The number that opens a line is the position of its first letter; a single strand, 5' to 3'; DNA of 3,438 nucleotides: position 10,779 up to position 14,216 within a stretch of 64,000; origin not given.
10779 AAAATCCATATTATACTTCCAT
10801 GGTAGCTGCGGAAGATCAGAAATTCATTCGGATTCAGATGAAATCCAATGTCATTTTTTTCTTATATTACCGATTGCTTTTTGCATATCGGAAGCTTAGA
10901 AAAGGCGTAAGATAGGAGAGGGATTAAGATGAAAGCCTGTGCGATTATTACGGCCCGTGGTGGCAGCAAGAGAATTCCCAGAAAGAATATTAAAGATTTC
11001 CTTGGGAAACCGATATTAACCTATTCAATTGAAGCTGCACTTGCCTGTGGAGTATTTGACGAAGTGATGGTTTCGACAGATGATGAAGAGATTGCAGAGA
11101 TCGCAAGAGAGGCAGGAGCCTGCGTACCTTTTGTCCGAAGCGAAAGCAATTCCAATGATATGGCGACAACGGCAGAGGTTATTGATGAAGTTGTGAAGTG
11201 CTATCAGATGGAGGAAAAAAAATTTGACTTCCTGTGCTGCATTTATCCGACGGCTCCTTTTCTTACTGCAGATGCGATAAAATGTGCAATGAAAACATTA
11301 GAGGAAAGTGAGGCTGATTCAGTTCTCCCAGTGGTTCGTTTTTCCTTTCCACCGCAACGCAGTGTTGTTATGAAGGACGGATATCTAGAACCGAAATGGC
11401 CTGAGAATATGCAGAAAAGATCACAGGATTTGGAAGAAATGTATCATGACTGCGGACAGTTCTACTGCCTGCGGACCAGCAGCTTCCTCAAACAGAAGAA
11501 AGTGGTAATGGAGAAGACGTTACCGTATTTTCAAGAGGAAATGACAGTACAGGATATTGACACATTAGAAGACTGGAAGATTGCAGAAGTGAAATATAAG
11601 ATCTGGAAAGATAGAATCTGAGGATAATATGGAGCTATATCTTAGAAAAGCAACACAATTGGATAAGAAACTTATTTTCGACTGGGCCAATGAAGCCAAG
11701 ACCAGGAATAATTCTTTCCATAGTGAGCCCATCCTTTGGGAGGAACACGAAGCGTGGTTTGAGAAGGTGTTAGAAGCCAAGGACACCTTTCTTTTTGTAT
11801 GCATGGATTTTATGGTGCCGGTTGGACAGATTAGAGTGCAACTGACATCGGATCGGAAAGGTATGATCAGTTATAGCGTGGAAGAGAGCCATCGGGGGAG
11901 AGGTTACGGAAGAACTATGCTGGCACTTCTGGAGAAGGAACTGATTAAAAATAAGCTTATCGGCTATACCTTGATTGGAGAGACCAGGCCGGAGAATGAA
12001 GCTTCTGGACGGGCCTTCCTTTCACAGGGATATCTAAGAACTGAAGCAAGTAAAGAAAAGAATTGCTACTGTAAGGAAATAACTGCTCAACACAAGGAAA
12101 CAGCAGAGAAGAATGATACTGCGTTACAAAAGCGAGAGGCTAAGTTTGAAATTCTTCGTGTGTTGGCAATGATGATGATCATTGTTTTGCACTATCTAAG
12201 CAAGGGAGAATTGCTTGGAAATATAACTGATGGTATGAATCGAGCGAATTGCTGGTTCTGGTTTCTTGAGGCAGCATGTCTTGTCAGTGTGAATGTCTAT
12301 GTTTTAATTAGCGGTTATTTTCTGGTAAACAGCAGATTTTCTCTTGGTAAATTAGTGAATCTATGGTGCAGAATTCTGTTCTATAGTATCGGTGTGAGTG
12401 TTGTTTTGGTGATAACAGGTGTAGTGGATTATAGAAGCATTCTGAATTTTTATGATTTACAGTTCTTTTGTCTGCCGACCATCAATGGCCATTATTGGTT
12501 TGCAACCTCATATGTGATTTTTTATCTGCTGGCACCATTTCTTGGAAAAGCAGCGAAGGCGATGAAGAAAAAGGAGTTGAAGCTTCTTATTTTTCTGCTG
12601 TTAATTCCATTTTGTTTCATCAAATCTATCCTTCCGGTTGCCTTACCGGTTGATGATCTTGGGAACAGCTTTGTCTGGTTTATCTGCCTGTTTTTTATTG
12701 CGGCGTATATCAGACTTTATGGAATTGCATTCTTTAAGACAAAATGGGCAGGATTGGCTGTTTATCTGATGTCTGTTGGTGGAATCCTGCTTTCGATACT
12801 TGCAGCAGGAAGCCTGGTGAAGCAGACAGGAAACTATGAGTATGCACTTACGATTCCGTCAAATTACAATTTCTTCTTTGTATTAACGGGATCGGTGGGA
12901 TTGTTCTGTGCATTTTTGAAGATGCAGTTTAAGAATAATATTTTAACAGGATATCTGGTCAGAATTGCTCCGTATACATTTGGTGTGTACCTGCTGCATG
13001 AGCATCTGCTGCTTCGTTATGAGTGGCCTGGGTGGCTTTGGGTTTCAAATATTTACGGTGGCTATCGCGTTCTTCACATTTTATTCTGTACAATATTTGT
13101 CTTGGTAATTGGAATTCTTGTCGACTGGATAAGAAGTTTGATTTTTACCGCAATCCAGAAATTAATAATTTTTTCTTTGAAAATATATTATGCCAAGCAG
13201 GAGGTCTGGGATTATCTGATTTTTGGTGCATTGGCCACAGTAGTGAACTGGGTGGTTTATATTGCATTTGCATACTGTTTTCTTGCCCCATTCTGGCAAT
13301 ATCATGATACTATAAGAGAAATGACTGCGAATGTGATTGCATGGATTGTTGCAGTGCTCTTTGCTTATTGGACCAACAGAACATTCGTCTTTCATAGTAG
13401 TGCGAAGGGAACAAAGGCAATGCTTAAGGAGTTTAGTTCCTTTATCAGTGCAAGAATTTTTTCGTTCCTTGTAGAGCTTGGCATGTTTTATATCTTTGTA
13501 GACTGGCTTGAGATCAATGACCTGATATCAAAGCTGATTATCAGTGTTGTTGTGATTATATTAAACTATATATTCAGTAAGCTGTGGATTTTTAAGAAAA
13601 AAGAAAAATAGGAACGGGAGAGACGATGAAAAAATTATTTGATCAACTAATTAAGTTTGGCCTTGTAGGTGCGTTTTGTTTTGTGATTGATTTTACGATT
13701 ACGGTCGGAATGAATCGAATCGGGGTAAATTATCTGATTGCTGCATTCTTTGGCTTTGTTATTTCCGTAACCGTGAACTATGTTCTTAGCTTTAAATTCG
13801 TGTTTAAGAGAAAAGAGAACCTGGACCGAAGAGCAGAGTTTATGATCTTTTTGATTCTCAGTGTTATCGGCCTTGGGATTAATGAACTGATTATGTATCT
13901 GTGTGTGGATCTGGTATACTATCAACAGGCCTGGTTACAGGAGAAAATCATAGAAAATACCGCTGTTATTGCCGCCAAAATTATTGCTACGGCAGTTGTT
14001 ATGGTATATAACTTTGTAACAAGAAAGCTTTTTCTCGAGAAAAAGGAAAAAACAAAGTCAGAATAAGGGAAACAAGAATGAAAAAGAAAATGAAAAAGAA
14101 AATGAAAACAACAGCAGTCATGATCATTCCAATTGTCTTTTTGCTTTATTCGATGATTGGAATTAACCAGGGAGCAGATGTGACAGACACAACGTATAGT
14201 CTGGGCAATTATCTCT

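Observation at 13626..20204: Arn/Gtr-like module predicted to attach an N-acetylated 4-amino-4,6-dideoxyhexose through a polyprenyl-phosphate carrier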

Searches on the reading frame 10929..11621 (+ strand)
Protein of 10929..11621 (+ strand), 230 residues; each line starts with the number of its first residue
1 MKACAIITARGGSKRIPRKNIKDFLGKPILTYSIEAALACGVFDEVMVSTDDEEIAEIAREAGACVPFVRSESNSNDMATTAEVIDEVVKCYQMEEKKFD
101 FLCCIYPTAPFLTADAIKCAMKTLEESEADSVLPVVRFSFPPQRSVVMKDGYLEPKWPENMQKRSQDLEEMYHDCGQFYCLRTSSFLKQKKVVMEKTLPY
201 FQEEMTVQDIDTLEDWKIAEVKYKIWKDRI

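Call 3: search_protein_families(library=pfam, proteins=[window:10929-11621:+], max_evalue=0.01)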
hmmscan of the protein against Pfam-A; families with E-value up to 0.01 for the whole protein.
window:10929-11621:+ (230 aa): 2 families
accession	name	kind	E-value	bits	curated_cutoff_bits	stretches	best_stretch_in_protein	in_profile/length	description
PF02348.25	CTP_transf_3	-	1.1e-29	104.2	22.6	1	5-131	2-121/217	Cytidylyltransferase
PF12804.13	NTP_transf_3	-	2.6e-05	24.9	27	1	6-137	2-124/160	MobA-like NTP transferase domain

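Call 4: search_protein_families(library=ncbifam, proteins=[window:10929-11621:+], max_evalue=0.01)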
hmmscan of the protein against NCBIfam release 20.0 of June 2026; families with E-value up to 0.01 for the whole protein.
window:10929-11621:+ (230 aa): 9 families
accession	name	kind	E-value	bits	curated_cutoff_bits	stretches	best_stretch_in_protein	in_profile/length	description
TIGR03584.1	PseF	equivalog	1.5e-88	296.2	205.7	1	5-224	2-221/222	pseudaminic acid cytidylyltransferase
NF003952.0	PRK05450.1-5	subfamily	1.1e-14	54.2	193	1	1-129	1-121/250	3-deoxy-manno-octulosonate cytidylyltransferase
NF009905.0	PRK13368.1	subfamily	6.8e-13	48.5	255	1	1-130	1-120/243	3-deoxy-manno-octulosonate cytidylyltransferase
NF003950.0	PRK05450.1-3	subfamily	1.3e-12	47.6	234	1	1-137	1-131/248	3-deoxy-manno-octulosonate cytidylyltransferase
TIGR00466.1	kdsB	equivalog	5.1e-11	42.4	155.2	1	4-120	4-112/241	3-deoxy-manno-octulosonate cytidylyltransferase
NF003948.0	PRK05450.1-1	equivalog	5.3e-10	38.9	281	1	2-137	5-133/248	3-deoxy-manno-octulosonate cytidylyltransferase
TIGR00453.1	ispD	equivalog_domain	0.00021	20.8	181.3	1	4-62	1-62/219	2-C-methyl-D-erythritol 4-phosphate cytidylyltransferase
TIGR03310.1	matur_MocA_YgfJ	equivalog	0.00043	20.3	186.45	0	5-134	2-125/188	molybdenum cofactor cytidylyltransferase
NF009924.0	PRK13385.1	subfamily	0.0019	17.9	342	1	5-58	5-61/230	2-C-methyl-D-erythritol 4-phosphate cytidylyltransferase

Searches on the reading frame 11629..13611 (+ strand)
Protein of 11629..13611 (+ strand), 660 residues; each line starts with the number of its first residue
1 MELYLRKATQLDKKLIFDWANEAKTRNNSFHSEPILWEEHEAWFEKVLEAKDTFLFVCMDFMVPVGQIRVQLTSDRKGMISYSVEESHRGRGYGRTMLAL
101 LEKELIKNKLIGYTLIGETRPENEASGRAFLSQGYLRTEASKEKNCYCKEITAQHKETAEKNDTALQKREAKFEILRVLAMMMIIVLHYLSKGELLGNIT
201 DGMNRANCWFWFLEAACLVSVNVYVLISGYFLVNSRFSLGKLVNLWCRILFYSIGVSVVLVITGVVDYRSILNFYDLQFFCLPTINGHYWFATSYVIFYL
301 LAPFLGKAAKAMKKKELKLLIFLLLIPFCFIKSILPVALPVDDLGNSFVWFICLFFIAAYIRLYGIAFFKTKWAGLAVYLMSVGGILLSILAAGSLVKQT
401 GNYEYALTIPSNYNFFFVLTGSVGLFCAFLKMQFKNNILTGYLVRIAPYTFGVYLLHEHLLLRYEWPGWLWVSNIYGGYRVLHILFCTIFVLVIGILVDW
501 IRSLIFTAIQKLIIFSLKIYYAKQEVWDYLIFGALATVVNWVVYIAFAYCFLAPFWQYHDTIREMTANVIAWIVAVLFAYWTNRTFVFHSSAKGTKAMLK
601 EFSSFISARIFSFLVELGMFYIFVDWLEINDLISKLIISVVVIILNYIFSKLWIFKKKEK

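Call 3: search_protein_families(library=pfam, proteins=[window:11629-13611:+], max_evalue=0.01)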
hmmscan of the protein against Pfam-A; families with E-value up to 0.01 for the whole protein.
window:11629-13611:+ (660 aa): 5 families
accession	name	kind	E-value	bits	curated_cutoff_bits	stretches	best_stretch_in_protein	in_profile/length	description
PF04138.20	GtrA_DPMS_TM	-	1.4e-22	80.5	26.1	1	529-655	2-117/117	GtrA/DPMS, transmembrane domain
PF01757.29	Acyl_transf_3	-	7.3e-21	75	31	1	173-498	4-324/326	Acyltransferase domain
PF13302.13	Acetyltransf_3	-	2e-09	38.7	25.4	1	3-134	2-136/138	Acetyltransferase (GNAT) domain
PF00583.31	Acetyltransf_1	-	1.5e-07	32.1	20.7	1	33-135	14-116/116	Acetyltransferase (GNAT) family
PF13508.13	Acetyltransf_7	-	0.00052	20.8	27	1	56-125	6-73/84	Acetyltransferase (GNAT) domain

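Call 4: search_protein_families(library=ncbifam, proteins=[window:11629-13611:+], max_evalue=0.01)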
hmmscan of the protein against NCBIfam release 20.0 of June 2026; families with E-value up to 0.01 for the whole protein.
window:11629-13611:+ (660 aa): 2 families
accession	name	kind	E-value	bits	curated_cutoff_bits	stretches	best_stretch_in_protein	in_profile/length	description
TIGR03585.1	PseH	equivalog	3.6e-07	30.4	93.1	1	6-139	4-137/156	UDP-4-amino-4,6-dideoxy-N-acetyl-beta-L-altrosamine N-acetyltransferase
TIGR01575.1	rimI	equivalog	0.0014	18.8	86.4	1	42-140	21-117/132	ribosomal protein S18-alanine N-acetyltransferase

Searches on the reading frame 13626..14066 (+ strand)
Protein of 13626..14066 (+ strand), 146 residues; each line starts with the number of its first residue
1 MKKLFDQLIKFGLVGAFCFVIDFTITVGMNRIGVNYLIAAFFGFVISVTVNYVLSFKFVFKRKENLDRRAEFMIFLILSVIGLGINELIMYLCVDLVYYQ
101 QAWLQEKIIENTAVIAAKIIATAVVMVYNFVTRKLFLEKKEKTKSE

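Call 3: search_protein_families(library=pfam, proteins=[window:13626-14066:+], max_evalue=0.01)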
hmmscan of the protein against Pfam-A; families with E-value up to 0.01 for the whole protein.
window:13626-14066:+ (146 aa): 1 family
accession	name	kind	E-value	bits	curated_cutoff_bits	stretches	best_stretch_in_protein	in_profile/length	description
PF04138.20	GtrA_DPMS_TM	-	2.2e-22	79.9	26.1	1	10-136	1-115/117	GtrA/DPMS, transmembrane domain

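Call 4: search_protein_families(library=ncbifam, proteins=[window:13626-14066:+], max_evalue=0.01)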
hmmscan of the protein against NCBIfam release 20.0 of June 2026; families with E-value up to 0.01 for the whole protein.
window:13626-14066:+ (146 aa): 0 families

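Call 57: search_protein_families(library=ncbifam, proteins=[window:13626-14066:+], max_evalue=0.001)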
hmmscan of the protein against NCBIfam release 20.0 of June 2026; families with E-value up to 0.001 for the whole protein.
window:13626-14066:+ (146 aa): 0 families
